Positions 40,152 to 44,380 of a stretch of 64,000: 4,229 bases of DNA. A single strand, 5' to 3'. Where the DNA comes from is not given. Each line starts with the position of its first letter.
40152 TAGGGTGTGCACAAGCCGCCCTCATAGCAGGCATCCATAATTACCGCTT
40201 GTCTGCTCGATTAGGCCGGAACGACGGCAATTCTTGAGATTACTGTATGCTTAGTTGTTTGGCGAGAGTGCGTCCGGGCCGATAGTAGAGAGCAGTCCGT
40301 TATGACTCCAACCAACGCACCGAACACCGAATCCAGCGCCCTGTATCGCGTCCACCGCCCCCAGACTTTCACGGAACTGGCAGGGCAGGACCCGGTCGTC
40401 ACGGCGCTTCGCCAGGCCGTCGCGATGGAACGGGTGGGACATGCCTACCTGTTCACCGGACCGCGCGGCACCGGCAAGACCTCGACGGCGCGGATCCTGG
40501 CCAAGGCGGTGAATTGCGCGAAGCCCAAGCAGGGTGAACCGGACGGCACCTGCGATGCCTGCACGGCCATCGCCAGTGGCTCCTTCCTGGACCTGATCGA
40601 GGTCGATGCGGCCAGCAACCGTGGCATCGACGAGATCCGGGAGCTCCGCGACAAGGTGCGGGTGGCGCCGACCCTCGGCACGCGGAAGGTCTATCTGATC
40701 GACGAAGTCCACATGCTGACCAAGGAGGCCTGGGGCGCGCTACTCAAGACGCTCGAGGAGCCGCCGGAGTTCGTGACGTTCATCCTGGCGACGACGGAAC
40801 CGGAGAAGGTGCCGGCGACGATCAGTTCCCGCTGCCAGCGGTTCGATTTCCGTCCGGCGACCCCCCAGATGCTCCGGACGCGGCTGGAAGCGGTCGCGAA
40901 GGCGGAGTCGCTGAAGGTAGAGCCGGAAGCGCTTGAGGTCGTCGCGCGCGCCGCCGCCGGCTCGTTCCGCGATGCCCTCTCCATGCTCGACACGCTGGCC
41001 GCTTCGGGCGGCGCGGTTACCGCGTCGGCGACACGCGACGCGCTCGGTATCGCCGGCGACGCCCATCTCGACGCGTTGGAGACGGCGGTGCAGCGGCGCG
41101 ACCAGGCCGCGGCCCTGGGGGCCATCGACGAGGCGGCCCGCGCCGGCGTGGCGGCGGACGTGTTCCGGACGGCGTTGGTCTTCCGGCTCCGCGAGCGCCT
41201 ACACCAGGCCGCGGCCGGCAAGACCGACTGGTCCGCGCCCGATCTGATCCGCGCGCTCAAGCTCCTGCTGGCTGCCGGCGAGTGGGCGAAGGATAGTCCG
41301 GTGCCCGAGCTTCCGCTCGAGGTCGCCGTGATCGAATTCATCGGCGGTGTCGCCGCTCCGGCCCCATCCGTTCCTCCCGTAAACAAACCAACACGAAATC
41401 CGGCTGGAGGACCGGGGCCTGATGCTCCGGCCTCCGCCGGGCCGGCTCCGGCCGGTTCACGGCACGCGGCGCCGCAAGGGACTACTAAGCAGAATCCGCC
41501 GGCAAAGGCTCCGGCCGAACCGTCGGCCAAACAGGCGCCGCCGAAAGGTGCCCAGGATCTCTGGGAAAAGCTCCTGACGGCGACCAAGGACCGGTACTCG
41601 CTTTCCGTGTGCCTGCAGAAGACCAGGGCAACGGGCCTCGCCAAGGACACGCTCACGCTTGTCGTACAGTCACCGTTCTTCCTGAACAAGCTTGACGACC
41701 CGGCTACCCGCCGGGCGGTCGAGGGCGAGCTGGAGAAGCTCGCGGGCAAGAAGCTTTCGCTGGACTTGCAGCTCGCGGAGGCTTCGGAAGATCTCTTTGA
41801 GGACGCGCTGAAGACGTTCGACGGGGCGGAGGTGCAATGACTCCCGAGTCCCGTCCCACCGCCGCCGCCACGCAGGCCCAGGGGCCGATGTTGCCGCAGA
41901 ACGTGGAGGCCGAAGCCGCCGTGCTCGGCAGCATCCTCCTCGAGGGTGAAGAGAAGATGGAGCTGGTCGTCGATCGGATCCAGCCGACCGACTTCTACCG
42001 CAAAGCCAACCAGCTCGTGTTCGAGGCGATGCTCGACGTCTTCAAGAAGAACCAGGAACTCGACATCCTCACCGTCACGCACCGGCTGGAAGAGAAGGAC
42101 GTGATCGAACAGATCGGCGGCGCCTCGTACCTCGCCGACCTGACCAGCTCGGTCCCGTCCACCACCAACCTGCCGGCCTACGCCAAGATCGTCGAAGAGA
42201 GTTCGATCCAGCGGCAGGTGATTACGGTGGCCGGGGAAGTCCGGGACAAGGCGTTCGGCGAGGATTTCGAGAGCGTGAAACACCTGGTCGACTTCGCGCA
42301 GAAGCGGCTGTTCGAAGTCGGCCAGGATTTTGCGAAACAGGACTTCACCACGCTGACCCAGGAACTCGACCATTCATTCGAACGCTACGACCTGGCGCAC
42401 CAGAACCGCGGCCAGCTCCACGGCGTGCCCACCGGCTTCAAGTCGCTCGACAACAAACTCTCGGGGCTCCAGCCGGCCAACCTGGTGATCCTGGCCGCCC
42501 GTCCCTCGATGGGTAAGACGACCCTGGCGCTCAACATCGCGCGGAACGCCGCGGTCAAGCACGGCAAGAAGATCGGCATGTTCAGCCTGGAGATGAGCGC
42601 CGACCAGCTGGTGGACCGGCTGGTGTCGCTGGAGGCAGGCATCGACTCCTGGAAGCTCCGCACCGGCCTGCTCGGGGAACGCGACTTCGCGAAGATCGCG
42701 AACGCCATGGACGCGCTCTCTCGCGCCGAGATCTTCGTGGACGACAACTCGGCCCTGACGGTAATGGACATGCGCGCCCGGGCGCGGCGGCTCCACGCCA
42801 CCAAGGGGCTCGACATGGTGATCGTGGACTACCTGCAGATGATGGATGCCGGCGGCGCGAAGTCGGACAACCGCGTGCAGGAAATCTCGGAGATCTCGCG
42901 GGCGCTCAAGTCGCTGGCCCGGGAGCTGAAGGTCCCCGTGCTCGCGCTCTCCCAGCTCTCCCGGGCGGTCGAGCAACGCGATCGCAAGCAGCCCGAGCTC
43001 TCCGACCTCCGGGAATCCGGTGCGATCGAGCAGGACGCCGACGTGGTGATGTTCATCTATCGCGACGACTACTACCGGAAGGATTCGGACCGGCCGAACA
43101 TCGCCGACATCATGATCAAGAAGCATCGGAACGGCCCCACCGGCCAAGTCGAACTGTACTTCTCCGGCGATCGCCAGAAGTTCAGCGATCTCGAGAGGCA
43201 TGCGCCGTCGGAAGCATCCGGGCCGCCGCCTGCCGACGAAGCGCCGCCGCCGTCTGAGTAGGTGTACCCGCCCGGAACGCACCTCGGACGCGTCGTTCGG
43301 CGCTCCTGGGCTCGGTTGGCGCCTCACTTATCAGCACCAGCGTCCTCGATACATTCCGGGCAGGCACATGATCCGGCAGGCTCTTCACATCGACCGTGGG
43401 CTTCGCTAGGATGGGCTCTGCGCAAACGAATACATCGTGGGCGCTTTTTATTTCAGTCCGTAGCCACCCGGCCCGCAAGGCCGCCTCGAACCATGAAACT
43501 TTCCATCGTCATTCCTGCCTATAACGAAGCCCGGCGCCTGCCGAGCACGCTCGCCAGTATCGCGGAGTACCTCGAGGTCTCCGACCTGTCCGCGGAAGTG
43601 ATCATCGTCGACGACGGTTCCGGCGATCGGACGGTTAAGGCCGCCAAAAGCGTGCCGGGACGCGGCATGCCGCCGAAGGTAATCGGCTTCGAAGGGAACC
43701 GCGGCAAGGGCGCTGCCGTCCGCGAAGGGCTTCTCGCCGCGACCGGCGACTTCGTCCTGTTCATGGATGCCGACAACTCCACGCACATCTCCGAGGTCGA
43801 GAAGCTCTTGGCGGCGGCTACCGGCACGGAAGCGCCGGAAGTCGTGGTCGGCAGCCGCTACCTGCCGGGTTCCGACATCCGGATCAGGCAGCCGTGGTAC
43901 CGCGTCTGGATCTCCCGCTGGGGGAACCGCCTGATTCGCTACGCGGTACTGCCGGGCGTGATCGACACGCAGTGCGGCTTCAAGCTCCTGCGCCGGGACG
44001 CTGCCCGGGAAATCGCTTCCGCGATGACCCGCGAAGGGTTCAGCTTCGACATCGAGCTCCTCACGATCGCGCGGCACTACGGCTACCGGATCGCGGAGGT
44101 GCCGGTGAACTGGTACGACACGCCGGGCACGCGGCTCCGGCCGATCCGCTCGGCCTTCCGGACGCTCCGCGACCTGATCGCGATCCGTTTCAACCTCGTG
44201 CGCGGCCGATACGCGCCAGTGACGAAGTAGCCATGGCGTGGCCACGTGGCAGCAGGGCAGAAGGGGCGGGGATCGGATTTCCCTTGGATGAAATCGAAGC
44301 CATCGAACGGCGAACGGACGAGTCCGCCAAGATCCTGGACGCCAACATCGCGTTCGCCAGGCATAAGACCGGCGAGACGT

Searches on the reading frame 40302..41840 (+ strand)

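Call 19: search_protein_families(library=pfam, proteins=[window:40302-41840:+], max_evalue=0.01)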
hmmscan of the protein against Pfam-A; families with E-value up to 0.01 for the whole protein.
window:40302-41840:+ (512 aa): 17 families
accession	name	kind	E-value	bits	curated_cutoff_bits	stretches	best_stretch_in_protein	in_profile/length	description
PF13177.12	DNA_pol3_delta2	-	5.8e-43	147.1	27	1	29-186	2-160/161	DNA polymerase III, delta subunit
PF22608.2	DNAX_ATPase_lid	-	2.1e-12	47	27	1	192-235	3-46/49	DNA polymerase III clamp loader subunit, ATPase lid domain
PF00004.35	AAA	-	3.7e-12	47.3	21.2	1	50-181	2-126/131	ATPase family associated with various cellular activities (AAA)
PF05496.18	RuvB_N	-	8.6e-06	26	27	1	19-72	2-59/159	Holliday junction DNA helicase RuvB P-loop domain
PF12775.13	AAA_7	-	2.4e-05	24.4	25.8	0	45-70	32-57/181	P-loop containing dynein motor region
PF13401.12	AAA_22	-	2.5e-05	25.1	27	1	49-163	8-121/130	AAA domain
PF21960.2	RCF1-5-like_lid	-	6.6e-05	23.2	27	1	194-233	2-42/43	RCF1/5-like, AAA+ ATPase lid domain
PF07728.20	AAA_5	-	0.00011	22.7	22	1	50-153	3-92/139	AAA domain (dynein-related subfamily)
PF25361.1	AAA_lid_RFC1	-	0.00045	20.1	34.9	1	189-240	2-53/59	RFC1-like, AAA+ ATPase lid domain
PF13191.12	AAA_16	-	0.0011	19.9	32.6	1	26-98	2-82/167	AAA ATPase domain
PF13604.12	AAA_30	-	0.0013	18.9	27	1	48-153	20-114/191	AAA domain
PF12169.13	DNA_pol3_gamma3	-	0.0022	18.2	24.4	0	239-292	1-54/143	DNA polymerase III subunits gamma and tau domain III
PF13173.12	AAA_14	-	0.0043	17.5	27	0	48-168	4-101/129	AAA domain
PF06068.19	TIP49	-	0.0049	16.5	23.8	0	44-71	47-75/347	TIP49 P-loop domain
PF13238.12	AAA_18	-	0.0095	16.8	29.4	0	51-134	3-78/128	AAA domain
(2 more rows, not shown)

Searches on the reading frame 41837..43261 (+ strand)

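Call 19: search_protein_families(library=pfam, proteins=[window:41837-43261:+], max_evalue=0.01)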
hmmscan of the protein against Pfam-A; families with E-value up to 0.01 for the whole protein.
window:41837-43261:+ (474 aa): 5 families
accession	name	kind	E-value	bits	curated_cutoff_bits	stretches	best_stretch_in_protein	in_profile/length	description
PF03796.21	DnaB_C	-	1.5e-107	359.2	27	1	196-451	1-255/255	DnaB-like helicase C terminal domain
PF00772.26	DnaB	-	1.9e-32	111.8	23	1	19-121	2-103/103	DnaB-like helicase N terminal domain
PF13481.12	AAA_25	-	1.9e-13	50.9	27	1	211-374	29-190/195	AAA domain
PF06745.19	ATPase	-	2.4e-06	27.5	26.6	1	197-357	1-151/231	KaiC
PF20307.4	divDNAB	-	0.00092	18.4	26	1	304-386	179-262/356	Divergent DnaB-like ATPase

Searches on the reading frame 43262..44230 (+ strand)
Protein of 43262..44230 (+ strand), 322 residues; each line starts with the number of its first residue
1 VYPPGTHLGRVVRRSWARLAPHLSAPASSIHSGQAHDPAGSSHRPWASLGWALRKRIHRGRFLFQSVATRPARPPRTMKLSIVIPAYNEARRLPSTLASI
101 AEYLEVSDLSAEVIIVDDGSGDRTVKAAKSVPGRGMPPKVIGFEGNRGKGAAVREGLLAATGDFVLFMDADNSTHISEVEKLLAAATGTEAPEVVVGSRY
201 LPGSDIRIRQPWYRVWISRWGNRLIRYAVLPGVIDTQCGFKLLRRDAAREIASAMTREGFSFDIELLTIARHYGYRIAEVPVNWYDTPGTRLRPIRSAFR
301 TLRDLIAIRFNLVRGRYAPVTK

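Call 19: search_protein_families(library=pfam, proteins=[window:43262-44230:+], max_evalue=0.01)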
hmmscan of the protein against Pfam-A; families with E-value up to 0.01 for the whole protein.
window:43262-44230:+ (322 aa): 4 families
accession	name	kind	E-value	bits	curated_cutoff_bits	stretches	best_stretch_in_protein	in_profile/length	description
PF00535.33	Glycos_transf_2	-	8.4e-32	110.9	23.3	1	81-251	1-167/168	Glycosyl transferase family 2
PF13641.12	Glyco_tranf_2_3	-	9.6e-08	32.7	27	1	80-282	3-206/230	Glycosyltransferase like family 2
PF10111.15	Glyco_tranf_2_2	-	2.5e-05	24.4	27.3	1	81-187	1-107/276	Glycosyltransferase like family 2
PF13704.12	Glyco_tranf_2_4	-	0.0016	19.4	27.5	1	88-178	2-88/98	Glycosyl transferase family 2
